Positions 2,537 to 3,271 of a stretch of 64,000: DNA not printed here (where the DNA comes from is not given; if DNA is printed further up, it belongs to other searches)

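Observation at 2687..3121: Cys-rich, N-glycosylation-sequon-rich small secreted protein translationally coupled to a radical SAM enzyme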

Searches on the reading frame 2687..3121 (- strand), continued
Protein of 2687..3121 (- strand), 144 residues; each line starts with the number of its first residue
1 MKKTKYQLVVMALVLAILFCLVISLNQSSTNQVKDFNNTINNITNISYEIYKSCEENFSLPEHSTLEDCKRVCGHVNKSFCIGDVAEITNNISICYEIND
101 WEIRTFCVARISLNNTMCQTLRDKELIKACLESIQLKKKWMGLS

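Call 64: list_cluster_members(proteins=[P0044, P0046, P0047, P0049, P0052, P0061, P0085, P0010, P0025, P0007])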
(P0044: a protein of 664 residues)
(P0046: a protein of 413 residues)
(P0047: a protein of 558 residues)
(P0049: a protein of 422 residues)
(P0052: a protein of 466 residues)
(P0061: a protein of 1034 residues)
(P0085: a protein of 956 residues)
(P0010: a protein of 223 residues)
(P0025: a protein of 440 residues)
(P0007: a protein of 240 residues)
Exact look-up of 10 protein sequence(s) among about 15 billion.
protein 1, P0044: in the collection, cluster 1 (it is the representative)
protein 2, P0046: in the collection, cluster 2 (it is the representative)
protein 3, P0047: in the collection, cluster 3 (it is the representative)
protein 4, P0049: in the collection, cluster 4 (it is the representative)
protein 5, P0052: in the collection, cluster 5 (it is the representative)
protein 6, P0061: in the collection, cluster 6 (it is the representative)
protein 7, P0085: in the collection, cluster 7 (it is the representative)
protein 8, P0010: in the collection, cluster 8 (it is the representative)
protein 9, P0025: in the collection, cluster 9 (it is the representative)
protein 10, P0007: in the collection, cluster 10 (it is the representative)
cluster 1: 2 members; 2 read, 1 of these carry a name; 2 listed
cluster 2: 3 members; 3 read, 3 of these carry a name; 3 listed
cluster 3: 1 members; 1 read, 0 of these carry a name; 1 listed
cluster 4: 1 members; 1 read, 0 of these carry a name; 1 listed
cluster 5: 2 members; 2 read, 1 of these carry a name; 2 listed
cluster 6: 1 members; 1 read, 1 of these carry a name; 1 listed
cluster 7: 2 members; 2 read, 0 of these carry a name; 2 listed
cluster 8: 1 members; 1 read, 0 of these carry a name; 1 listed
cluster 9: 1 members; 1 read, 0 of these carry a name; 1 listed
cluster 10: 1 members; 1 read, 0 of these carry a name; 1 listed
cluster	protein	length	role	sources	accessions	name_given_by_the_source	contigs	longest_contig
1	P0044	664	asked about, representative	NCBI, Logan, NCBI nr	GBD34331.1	hypothetical protein HRbin35_00041 [bacterium HR35]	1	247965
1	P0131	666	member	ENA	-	-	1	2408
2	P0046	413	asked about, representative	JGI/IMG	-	hypothetical protein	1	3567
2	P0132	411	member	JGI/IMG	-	hypothetical protein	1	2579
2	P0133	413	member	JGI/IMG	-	hypothetical protein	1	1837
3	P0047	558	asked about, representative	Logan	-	-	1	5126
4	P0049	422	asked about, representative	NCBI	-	-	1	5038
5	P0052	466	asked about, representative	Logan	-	-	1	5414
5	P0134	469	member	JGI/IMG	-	hypothetical protein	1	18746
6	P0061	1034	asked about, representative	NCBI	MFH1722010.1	MAG: zinc ribbon domain-containing protein [Candidatus Altiarchaeota archaeon]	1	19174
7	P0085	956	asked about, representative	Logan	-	-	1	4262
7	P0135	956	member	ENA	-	-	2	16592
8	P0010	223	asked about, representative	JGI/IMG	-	-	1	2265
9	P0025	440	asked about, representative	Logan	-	-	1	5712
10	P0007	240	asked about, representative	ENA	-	-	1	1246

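Call 66: search_protein_families(library=padloc, proteins=[window:2687-3121:-, L001:3340-4776:+], max_evalue=0.001)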
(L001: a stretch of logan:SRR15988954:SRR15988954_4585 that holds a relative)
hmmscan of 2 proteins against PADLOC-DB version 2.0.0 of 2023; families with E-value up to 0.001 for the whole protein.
window:2687-3121:- (144 aa): 0 families

L001:3340-4776:+ (478 aa): 2 families
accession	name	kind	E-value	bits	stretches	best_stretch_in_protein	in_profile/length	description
PDLC02904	pVip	-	3.9e-08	31.1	1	104-270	12-160/262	Viperins associated with kinases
PDLC02903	pVip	-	4.4e-07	27.6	1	103-263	8-151/257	Viperins not associated with kinases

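Call 75: find_encoding_contigs(protein=P0018, flank=10000, max_places=2)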
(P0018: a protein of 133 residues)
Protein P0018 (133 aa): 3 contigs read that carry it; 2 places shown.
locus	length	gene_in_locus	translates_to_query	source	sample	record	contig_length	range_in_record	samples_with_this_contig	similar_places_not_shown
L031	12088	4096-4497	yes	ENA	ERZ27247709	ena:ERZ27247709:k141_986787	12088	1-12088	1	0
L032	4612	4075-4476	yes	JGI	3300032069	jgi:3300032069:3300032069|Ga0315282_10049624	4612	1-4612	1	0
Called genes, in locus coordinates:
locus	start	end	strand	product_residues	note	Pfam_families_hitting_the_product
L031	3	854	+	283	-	?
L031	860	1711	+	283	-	PF04055:Radical_SAM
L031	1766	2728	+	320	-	PF04055:Radical_SAM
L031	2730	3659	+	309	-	PF04055:Radical_SAM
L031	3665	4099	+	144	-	-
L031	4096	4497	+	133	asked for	-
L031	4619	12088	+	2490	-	?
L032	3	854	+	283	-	?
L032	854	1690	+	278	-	PF04055:Radical_SAM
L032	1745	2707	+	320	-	PF04055:Radical_SAM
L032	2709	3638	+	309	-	PF04055:Radical_SAM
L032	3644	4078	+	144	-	-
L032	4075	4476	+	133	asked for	-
